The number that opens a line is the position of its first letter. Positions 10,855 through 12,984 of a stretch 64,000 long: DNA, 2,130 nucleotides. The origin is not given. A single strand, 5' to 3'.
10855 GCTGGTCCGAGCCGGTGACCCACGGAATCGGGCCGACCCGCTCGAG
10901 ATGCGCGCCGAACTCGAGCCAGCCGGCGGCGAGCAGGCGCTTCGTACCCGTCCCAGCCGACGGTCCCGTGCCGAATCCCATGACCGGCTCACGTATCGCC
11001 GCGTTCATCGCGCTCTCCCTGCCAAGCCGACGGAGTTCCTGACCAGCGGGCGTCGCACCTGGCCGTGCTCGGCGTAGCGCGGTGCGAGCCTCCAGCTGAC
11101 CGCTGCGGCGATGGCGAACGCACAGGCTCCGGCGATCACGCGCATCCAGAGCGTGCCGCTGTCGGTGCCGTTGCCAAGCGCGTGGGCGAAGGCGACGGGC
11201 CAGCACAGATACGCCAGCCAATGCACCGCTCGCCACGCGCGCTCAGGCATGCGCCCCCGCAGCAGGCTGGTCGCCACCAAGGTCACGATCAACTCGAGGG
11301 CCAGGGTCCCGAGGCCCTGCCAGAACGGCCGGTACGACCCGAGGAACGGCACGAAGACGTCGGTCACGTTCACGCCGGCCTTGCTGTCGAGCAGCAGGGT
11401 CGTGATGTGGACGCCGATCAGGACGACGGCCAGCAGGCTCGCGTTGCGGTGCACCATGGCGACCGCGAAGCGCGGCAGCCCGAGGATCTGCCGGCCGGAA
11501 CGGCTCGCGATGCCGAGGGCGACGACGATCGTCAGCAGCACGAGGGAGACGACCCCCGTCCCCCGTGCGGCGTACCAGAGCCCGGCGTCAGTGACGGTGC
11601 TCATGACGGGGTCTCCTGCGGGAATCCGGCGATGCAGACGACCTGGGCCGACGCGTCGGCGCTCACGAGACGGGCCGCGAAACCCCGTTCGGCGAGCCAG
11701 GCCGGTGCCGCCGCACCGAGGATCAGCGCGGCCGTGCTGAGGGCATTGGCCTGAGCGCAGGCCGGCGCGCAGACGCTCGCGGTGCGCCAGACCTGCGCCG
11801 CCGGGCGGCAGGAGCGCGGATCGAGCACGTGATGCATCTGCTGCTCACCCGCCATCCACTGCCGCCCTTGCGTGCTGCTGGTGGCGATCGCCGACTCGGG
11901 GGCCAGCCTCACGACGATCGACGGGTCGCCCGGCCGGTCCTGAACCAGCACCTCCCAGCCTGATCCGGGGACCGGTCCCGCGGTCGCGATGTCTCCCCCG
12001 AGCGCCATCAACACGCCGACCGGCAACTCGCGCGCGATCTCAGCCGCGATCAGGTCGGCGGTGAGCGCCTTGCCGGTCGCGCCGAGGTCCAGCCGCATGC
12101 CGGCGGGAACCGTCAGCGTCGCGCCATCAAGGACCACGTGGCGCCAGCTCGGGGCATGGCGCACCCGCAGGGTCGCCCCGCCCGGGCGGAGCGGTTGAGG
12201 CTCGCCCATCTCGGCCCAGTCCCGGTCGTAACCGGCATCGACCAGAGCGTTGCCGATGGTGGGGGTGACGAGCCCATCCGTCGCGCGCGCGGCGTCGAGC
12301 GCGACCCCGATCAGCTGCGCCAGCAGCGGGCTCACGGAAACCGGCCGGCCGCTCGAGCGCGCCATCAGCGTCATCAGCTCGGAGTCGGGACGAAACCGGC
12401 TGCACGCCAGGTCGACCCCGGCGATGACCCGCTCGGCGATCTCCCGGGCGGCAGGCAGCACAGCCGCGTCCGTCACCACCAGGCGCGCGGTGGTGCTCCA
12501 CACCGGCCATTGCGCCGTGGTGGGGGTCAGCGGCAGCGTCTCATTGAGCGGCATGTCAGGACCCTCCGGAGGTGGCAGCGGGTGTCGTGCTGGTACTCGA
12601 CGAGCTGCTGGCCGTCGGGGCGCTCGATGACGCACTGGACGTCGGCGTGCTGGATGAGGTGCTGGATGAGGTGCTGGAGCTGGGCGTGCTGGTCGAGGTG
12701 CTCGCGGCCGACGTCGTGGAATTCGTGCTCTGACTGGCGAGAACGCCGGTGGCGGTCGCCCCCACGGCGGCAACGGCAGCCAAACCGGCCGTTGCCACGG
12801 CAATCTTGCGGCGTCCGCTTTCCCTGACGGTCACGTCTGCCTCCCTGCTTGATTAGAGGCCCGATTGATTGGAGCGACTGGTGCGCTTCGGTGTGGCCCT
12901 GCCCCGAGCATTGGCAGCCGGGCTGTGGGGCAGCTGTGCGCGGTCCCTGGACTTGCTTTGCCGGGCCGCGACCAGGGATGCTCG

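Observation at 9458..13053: Candidate membrane-spanning electron-transfer module: NuoF-like flavoprotein, ferredoxin, ferric-reductase-like haem protein, ApbE and a secreted S/T-rich ORF, divergent from a two-component system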

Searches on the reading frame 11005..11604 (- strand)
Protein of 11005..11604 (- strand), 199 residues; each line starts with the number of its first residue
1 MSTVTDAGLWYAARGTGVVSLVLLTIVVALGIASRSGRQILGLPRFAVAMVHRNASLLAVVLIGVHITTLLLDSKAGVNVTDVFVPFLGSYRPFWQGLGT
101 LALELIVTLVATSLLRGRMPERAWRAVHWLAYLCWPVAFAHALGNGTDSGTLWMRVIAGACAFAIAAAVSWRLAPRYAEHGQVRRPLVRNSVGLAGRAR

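Call 6: search_protein_families(library=pfam, max_evalue=0.01, proteins=[window:11008-11604:-])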
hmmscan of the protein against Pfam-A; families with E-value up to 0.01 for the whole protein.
seq(199 aa): 2 families
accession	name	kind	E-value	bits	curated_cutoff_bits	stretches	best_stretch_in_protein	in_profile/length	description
PF01794.25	Ferric_reduct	-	6.7e-08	33.1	28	1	16-137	1-119/121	Ferric reductase like transmembrane component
PF14358.11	DUF4405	-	0.0031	18.4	26.7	1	23-68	20-63/66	Domain of unknown function (DUF4405)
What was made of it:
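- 11005..11604 (-): MsrQ-like / ferric-reductase-domain di-haem b protein (199 aa). PF01794 above its cut-off (call 6).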

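Call 7: search_protein_families(library=ncbifam, max_evalue=0.01, proteins=[window:11008-11604:-])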
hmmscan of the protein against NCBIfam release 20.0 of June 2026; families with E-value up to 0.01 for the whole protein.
seq(199 aa): 0 families

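Call 26: find_encoding_contigs(protein=window:11005-11604:-, flank=10000, max_places=3)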
Protein window:11005-11604:- (199 aa): 1 contig read that carries it; 1 place shown.
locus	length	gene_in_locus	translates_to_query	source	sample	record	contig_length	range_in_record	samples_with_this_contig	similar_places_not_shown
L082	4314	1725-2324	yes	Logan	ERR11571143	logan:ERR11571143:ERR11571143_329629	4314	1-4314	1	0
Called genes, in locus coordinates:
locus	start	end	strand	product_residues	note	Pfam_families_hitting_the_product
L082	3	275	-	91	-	?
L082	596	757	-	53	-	-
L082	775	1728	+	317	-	PF02424:ApbE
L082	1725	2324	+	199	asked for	PF01794:Ferric_reduct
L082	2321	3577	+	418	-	PF01512:Complex1_51K, PF10531:SLBB (weak), PF10589:NADH_4Fe-4S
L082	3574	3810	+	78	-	PF13459:Fer4_15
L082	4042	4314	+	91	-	?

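Call 48: find_homologous_proteins(query=window:11005-11604:-, max_evalue=1e-10)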
Query window:11005-11604:- (199 aa): 2394 proteins with E <= 1e-10 among 4827 candidates; the best 120 are listed.
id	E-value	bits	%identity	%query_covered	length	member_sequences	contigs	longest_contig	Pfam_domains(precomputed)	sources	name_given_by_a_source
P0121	1.0e-104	367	84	100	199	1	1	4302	PF01794.26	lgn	-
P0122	1.8e-96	340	79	100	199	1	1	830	PF01794.26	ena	-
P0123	8.5e-89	315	74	98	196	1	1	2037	PF01794.26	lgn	-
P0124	2.3e-88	313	72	98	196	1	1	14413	PF01794.26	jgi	jgi:sulfoxide reductase heme-binding subunit YedZ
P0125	3.3e-88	313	72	98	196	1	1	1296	PF01794.26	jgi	-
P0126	4.3e-88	312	73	98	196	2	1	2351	PF01794.26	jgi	jgi:methionine sulfoxide reductase heme-binding subunit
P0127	2.6e-87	310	71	98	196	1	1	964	PF01794.26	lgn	-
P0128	2.9e-87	310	72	98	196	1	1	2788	PF01794.26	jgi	jgi:sulfoxide reductase heme-binding subunit YedZ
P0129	4.6e-87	309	73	98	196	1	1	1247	PF01794.26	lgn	-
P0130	1.5e-86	307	74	94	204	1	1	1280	PF01794.26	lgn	-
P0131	2.5e-86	307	73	100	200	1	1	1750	PF01794.26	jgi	jgi:methionine sulfoxide reductase heme-binding subunit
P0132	6.9e-86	305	73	98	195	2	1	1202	PF01794.26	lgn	-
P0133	2.3e-85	303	71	98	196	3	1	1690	PF01794.26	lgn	-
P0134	3.6e-85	303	71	98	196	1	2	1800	PF01794.26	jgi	jgi:methionine sulfoxide reductase heme-binding subunit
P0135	7.3e-85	302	67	98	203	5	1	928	PF01794.26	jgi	jgi:sulfoxide reductase heme-binding subunit YedZ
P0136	1.1e-84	301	69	98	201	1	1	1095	PF01794.26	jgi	jgi:sulfoxide reductase heme-binding subunit YedZ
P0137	2.3e-84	300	71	94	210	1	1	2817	PF01794.26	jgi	jgi:sulfoxide reductase heme-binding subunit YedZ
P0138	4.0e-84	299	71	98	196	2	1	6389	PF01794.26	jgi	jgi:methionine sulfoxide reductase heme-binding subunit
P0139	4.8e-84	299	73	98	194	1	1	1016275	PF01794.26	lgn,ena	-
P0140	5.0e-84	299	68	98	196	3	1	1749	PF01794.26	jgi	jgi:methionine sulfoxide reductase heme-binding subunit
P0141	5.5e-84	299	71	94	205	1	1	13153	PF01794.26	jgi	jgi:sulfoxide reductase heme-binding subunit YedZ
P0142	6.6e-84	299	68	98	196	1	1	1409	PF01794.26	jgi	jgi:sulfoxide reductase heme-binding subunit YedZ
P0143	7.2e-84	299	71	98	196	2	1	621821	PF01794.26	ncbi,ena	-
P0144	1.2e-83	298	69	98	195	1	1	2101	PF01794.26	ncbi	-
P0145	1.2e-83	298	71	95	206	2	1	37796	PF01794.26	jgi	jgi:sulfoxide reductase heme-binding subunit YedZ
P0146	1.6e-83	297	71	98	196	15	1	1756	PF01794.26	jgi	jgi:methionine sulfoxide reductase heme-binding subunit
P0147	2.1e-83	297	67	98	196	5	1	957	PF01794.26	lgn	-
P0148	3.1e-83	296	71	98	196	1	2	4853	PF01794.26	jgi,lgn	jgi:sulfoxide reductase heme-binding subunit YedZ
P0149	4.3e-83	296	72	96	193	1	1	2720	PF01794.26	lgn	-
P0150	4.9e-83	296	69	96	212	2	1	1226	PF01794.26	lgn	-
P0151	6.1e-83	295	71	97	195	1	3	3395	PF01794.26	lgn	-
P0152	8.7e-83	295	71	94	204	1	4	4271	PF01794.26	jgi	jgi:sulfoxide reductase heme-binding subunit YedZ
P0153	6.8e-82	292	72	92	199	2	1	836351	PF01794.26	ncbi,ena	-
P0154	1.5e-81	291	67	98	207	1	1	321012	PF01794.26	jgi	jgi:sulfoxide reductase heme-binding subunit YedZ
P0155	2.0e-81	291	69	100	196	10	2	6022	PF01794.26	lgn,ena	-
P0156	1.2e-80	288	70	98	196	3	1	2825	PF01794.26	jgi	jgi:sulfoxide reductase heme-binding subunit YedZ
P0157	2.9e-80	287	68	93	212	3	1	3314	PF01794.26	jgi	jgi:methionine sulfoxide reductase heme-binding subunit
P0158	3.7e-80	286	69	98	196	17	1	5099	PF01794.26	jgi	jgi:sulfoxide reductase heme-binding subunit YedZ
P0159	7.0e-80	286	68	98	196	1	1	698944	PF01794.26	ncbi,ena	-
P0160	2.6e-79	284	70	92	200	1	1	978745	PF01794.26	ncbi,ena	-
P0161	3.5e-71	257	100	63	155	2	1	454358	PF01794.26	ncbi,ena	-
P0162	3.4e-70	254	69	85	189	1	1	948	PF01794.26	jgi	-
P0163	1.2e-69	252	61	99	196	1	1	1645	PF01794.26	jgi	jgi:sulfoxide reductase heme-binding subunit YedZ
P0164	2.0e-69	251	67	88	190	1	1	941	PF01794.26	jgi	jgi:sulfoxide reductase heme-binding subunit YedZ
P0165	2.1e-69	251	67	92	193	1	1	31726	PF01794.26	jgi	jgi:sulfoxide reductase heme-binding subunit YedZ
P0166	2.8e-69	251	68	86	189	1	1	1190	PF01794.26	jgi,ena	-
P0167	7.8e-69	249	64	91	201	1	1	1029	PF01794.26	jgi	jgi:sulfoxide reductase heme-binding subunit YedZ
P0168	9.0e-69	249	65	90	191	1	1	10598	PF01794.26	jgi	jgi:sulfoxide reductase heme-binding subunit YedZ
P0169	9.0e-69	249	64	90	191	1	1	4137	PF01794.26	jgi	jgi:sulfoxide reductase heme-binding subunit YedZ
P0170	3.5e-68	247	63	92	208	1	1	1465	PF01794.26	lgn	-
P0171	4.8e-68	247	62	92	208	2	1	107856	PF01794.26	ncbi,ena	-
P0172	5.5e-68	247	62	92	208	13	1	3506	PF01794.26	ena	-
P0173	6.0e-68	247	67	88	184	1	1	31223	PF01794.26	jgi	jgi:sulfoxide reductase heme-binding subunit YedZ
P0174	1.1e-67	246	65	92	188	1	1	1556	PF01794.26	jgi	jgi:sulfoxide reductase heme-binding subunit YedZ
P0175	1.3e-67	246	64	92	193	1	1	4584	PF01794.26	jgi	jgi:methionine sulfoxide reductase heme-binding subunit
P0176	2.8e-67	244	63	91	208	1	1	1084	PF01794.26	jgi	jgi:sulfoxide reductase heme-binding subunit YedZ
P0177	3.0e-67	244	64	91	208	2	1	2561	PF01794.26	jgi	jgi:methionine sulfoxide reductase heme-binding subunit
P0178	3.4e-67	244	65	86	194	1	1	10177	PF01794.26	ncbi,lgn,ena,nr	ncbi:MAG TPA: ferric reductase-like transmembrane domain-containing protein [Rugosimonospora sp.]|nr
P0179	3.6e-67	244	63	96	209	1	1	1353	PF01794.26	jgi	jgi:methionine sulfoxide reductase heme-binding subunit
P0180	5.0e-67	244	64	95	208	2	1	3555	PF01794.26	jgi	jgi:sulfoxide reductase heme-binding subunit YedZ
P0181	5.5e-67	243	64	90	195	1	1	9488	PF01794.26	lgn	-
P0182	9.2e-67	243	61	93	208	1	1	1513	PF01794.26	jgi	jgi:methionine sulfoxide reductase heme-binding subunit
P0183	9.4e-67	243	62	93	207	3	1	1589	PF01794.26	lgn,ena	-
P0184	1.1e-66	242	61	91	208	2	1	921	PF01794.26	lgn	-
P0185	1.1e-66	242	63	89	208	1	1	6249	PF01794.26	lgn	-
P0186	1.2e-66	242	66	87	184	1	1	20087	PF01794.26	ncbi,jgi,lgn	ncbi:MAG: methionine sulfoxide reductase heme-binding subunit [Micromonosporaceae bacterium]|jgi:sul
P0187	1.2e-66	242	64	87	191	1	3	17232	PF01794.26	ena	-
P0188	1.3e-66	242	66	88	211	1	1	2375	PF01794.26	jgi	jgi:sulfoxide reductase heme-binding subunit YedZ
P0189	1.6e-66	242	64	89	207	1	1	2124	PF01794.26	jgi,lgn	jgi:sulfoxide reductase heme-binding subunit YedZ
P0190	1.6e-66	242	58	96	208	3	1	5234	PF01794.26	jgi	jgi:sulfoxide reductase heme-binding subunit YedZ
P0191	1.8e-66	242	63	87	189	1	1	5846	PF01794.26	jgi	jgi:methionine sulfoxide reductase heme-binding subunit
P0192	2.0e-66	242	62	92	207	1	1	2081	PF01794.26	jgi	jgi:methionine sulfoxide reductase heme-binding subunit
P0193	2.1e-66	242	61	94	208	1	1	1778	PF01794.26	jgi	jgi:methionine sulfoxide reductase heme-binding subunit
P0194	3.4e-66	241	65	88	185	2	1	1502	PF01794.26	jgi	jgi:sulfoxide reductase heme-binding subunit YedZ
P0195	3.6e-66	241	62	91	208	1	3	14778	PF01794.26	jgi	jgi:methionine sulfoxide reductase heme-binding subunit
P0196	4.0e-66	241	64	89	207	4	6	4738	PF01794.26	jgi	jgi:methionine sulfoxide reductase heme-binding subunit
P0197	4.3e-66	241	61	91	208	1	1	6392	PF01794.26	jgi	jgi:sulfoxide reductase heme-binding subunit YedZ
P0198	5.6e-66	240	62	92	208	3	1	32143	PF01794.26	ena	-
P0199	6.1e-66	240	63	90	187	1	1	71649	PF01794.26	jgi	jgi:methionine sulfoxide reductase heme-binding subunit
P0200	6.6e-66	240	60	90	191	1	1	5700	PF01794.26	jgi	jgi:sulfoxide reductase heme-binding subunit YedZ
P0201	6.8e-66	240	63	87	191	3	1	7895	PF01794.26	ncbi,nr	ncbi:MAG TPA: ferric reductase-like transmembrane domain-containing protein [Actinoplanes sp.]|nr:fe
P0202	7.2e-66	240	62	89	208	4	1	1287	PF01794.26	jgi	jgi:sulfoxide reductase heme-binding subunit YedZ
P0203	7.3e-66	240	60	90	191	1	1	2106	PF01794.26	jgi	jgi:sulfoxide reductase heme-binding subunit YedZ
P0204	7.7e-66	240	61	90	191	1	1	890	PF01794.26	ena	-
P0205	7.9e-66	240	64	89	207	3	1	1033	PF01794.26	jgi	jgi:methionine sulfoxide reductase heme-binding subunit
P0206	7.9e-66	240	59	96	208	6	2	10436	PF01794.26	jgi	jgi:sulfoxide reductase heme-binding subunit YedZ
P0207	9.5e-66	239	62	91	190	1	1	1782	PF01794.26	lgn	-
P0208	1.0e-65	239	64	89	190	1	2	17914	PF01794.26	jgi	jgi:sulfoxide reductase heme-binding subunit YedZ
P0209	1.2e-65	239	63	88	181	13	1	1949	PF01794.26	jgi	jgi:sulfoxide reductase heme-binding subunit YedZ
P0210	1.2e-65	239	62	95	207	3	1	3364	PF01794.26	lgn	-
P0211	1.4e-65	239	62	87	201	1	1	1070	PF01794.26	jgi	jgi:sulfoxide reductase heme-binding subunit YedZ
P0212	1.6e-65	239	60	91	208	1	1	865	PF01794.26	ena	-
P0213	1.8e-65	239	64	89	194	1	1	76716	PF01794.26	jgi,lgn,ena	-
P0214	2.2e-65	238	61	89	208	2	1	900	PF01794.26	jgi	jgi:sulfoxide reductase heme-binding subunit YedZ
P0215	2.4e-65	238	61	91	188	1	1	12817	PF01794.26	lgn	-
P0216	3.0e-65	238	63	90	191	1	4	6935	PF01794.26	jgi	jgi:methionine sulfoxide reductase heme-binding subunit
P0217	3.6e-65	238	62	91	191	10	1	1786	PF01794.26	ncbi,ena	-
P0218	3.9e-65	237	62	90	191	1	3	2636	PF01794.26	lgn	-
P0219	4.2e-65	237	66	87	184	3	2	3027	PF01794.26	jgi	jgi:sulfoxide reductase heme-binding subunit YedZ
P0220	4.6e-65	237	59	96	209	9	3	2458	PF01794.26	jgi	jgi:sulfoxide reductase heme-binding subunit YedZ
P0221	5.6e-65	237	60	97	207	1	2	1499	PF01794.26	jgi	jgi:sulfoxide reductase heme-binding subunit YedZ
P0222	5.8e-65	237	61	87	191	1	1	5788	PF01794.26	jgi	jgi:methionine sulfoxide reductase heme-binding subunit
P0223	6.0e-65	237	61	87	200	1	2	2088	PF01794.26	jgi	jgi:sulfoxide reductase heme-binding subunit YedZ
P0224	6.1e-65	237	66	86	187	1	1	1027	PF01794.26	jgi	jgi:sulfoxide reductase heme-binding subunit YedZ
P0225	7.0e-65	237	59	98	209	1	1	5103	PF01794.26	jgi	jgi:methionine sulfoxide reductase heme-binding subunit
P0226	7.8e-65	236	61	91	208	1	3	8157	PF01794.26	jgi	jgi:sulfoxide reductase heme-binding subunit YedZ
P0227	7.8e-65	236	62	90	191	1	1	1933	PF01794.26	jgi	jgi:sulfoxide reductase heme-binding subunit YedZ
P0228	7.9e-65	236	66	85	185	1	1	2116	PF01794.26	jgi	jgi:sulfoxide reductase heme-binding subunit YedZ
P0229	8.3e-65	236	61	88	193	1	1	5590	PF01794.26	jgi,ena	-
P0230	8.3e-65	236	61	91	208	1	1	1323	PF01794.26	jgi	jgi:sulfoxide reductase heme-binding subunit YedZ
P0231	9.7e-65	236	65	86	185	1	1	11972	PF01794.26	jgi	jgi:methionine sulfoxide reductase heme-binding subunit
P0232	9.8e-65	236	61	87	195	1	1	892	PF01794.26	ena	-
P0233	1.0e-64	236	62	90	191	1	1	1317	PF01794.26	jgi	jgi:sulfoxide reductase heme-binding subunit YedZ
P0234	1.0e-64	236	63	90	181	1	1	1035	PF01794.26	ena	-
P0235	1.0e-64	236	64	88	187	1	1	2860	PF01794.26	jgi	jgi:sulfoxide reductase heme-binding subunit YedZ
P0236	1.1e-64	236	61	88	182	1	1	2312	PF01794.26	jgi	jgi:sulfoxide reductase heme-binding subunit YedZ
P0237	1.1e-64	236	63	90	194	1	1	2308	PF01794.26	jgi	jgi:sulfoxide reductase heme-binding subunit YedZ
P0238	1.2e-64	236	62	87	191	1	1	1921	PF01794.26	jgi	jgi:sulfoxide reductase heme-binding subunit YedZ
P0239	1.3e-64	236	62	89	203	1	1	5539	PF01794.26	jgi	jgi:sulfoxide reductase heme-binding subunit YedZ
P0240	1.3e-64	236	60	91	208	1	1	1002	PF01794.26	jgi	jgi:sulfoxide reductase heme-binding subunit YedZ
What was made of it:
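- Public annotation calls the homologues 'sulfoxide reductase heme-binding subunit YedZ/MsrQ' (call 48).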

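Call 53: predict_structure(alignment_id=A3)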
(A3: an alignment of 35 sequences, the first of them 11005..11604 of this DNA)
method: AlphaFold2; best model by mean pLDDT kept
length: 199 residues; sequences in the alignment: 35
mean_pLDDT: 75.3   pTM: 0.69
mean pLDDT of the five models: 75.3, 73.9, 72.1, 70.4, 66.6
residues with pLDDT >= 90: 1; 70-90: 141; 50-70: 54; < 50: 3
segments of 3 or more residues with pLDDT < 50: none
pLDDT, mean of each block of 10 residues (from residue 1): 72 86 88 78 85 86 85 79 64 62 71 78 75 76 67 84 88 73 55 51
secondary structure, 60 per line:
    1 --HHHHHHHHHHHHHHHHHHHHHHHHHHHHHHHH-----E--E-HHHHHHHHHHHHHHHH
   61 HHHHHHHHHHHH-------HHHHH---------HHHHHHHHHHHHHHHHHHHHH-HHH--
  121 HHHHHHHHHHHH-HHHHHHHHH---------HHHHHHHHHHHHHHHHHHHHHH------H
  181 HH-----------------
elements in order: H3-34 H45-72 H80-84 H94-114 H121-132 H134-142 H152-173
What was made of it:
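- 11005..11604 (-): The AF2 model has mean pLDDT 75 and five long helices (call 53).
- On Ferric-reductase-domain (NOX/STEAP/MsrQ) di-haem cytochromes: They lie on helices 45-72 and 121-142 (call 53).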

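Call 55: fold_search(model_id=the predicted structure, library=pdb)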
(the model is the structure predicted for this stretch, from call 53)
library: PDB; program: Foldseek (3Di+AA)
matches with E <= 10: 314; with E <= 0.001: 0
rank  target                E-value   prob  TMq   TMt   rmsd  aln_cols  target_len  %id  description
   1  8ucd_A                3.9e-02  1.00  0.55  0.46   8.8       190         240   14  Cryo-EM structure of human STEAP1 in complex with AMG 509 Fab (released 2023-11-22)
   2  7tai_A                4.5e-02  1.00  0.59  0.30   5.1       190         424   15  Structure of STEAP2 in complex with ligands (released 2023-01-25)
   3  8qta                  4.8e-02  1.00  0.47  0.26  10.4       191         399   17  Cryo-EM structure of Streptococcus pneumoniae NADPH oxidase F397A mutant in complex with NADPH (released 2024-07-24)
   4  8qt6                  5.8e-02  1.00  0.46  0.26  10.4       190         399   17  Cryo-EM structure of Streptococcus pneumoniae NADPH oxidase (released 2024-07-24)
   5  6y9b_A                1.4e-01  1.00  0.57  0.47   8.2       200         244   15  Cryo-EM structure of trimeric human STEAP1 bound to three Fab120.545 fragments (released 2020-05-20)
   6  8ucd_C                1.5e-01  1.00  0.57  0.49   8.8       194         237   14  Cryo-EM structure of human STEAP1 in complex with AMG 509 Fab (released 2023-11-22)
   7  5o0t                  1.8e-01  0.98  0.47  0.45   6.3       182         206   19  CRYSTAL STRUCTURE OF TRANS-MEMBRANE DOMAIN OF Cylindrospermum stagnale NADPH-OXIDASE 5 (NOX5) (released 2017-06-28)
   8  7xge_A                4.0e-01  0.57  0.28  0.32  14.3       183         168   15  Crystal structure of MCL-1 in complex with computationally designed inhibitor protein (released 2022-07-20)
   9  4o6y_B                5.3e-01  0.97  0.54  0.52   5.5       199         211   12  Crystal Structure of Cytochrome b561 (released 2014-02-05)
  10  4o7g_B                6.4e-01  0.96  0.54  0.52   6.1       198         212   13  Crystal Structure of Ascorbate-bound Cytochrome b561, crystal soaked in 1 M L-ascorbate for 40 minutes (released 2014-02-05)
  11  4o7g_A                7.1e-01  0.69  0.39  0.37   9.4       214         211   10  Crystal Structure of Ascorbate-bound Cytochrome b561, crystal soaked in 1 M L-ascorbate for 40 minutes (released 2014-02-05)
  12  7xge_G                7.4e-01  0.41  0.27  0.32  14.9       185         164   12  Crystal structure of MCL-1 in complex with computationally designed inhibitor protein (released 2022-07-20)
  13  4dyu_D                9.9e-01  0.30  0.24  0.28  17.3       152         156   13  The crystal structure of DNA starvation/stationary phase protection protein Dps from Yersinia pestis KIM 10 (released 2012-03-14)
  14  4o6y_A                1.1e+00  0.89  0.53  0.51   5.7       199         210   14  Crystal Structure of Cytochrome b561 (released 2014-02-05)
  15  1q90_B                1.1e+00  0.51  0.35  0.33  15.0       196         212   10  Structure of the cytochrome b6f (plastohydroquinone : plastocyanin oxidoreductase) from Chlamydomonas reinhardtii (released 2003-12-09)
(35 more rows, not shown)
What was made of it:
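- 11005..11604 (-): The best folds are STEAP1/2, SpNOX and the NOX5 TM domain (call 55).
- Closest known: NOX / SpNOX / STEAP. Same: The fold matches (call 55), and the bis-His pairs have 14 and 13 spacing.
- The fold matches STEAP, NOX and SpNOX (calls 53, 55).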

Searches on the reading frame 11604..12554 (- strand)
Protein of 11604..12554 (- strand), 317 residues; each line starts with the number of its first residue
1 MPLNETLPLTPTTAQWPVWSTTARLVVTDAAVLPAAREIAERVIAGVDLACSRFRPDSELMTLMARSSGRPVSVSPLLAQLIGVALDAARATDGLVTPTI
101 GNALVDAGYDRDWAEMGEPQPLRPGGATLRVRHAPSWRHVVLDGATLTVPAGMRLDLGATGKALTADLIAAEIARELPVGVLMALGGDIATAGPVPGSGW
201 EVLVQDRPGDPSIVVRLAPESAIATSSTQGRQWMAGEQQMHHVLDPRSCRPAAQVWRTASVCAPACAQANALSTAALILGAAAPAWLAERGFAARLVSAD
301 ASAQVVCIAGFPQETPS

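Call 6: search_protein_families(library=pfam, max_evalue=0.01, proteins=[window:11604-12554:-])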
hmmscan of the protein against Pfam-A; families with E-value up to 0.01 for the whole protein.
seq(317 aa): 1 family
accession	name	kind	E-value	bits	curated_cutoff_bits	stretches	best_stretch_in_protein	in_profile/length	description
PF02424.20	ApbE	-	2.3e-44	152.4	25.6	1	22-290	4-258/266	ApbE family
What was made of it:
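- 11601..12554 (-): FAD:protein FMN transferase ApbE (317 aa) without an N-terminal signal peptide. The profile starts at residue 22 (profile position 4 of 266), which leaves no room for a signal peptide (call 6).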

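Call 7: search_protein_families(library=ncbifam, max_evalue=0.01, proteins=[window:11604-12554:-])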
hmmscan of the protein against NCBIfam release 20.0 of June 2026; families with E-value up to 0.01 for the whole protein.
seq(317 aa): 1 family
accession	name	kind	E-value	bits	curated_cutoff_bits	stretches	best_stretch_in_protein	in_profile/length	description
NF007774.0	PRK10461.1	equivalog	7e-13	48.2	498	1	41-290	66-319/351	FAD:protein FMN transferase ApbE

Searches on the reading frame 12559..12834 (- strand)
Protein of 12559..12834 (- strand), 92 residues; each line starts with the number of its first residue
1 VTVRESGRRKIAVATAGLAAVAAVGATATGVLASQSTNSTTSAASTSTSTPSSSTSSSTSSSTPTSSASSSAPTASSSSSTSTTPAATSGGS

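Call 6: search_protein_families(library=pfam, max_evalue=0.01, proteins=[window:12559-12834:-])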
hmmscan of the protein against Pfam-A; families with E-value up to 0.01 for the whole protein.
seq(92 aa): 0 families

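Call 7: search_protein_families(library=ncbifam, max_evalue=0.01, proteins=[window:12559-12834:-])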
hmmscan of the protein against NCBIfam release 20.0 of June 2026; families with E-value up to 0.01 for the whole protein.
seq(92 aa): 0 families
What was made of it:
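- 12556..12834 (-): Small secreted or anchored protein (92 aa). It has a twin-arginine N-region (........), an A/G/V-rich hydrophobic segment, a 58-aa S/T-rich disordered linker and a C-terminal ...AATSGGS-COOH. It is the proposed ApbE substrate. No Pfam or NCBIfam family (calls 6, 7).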
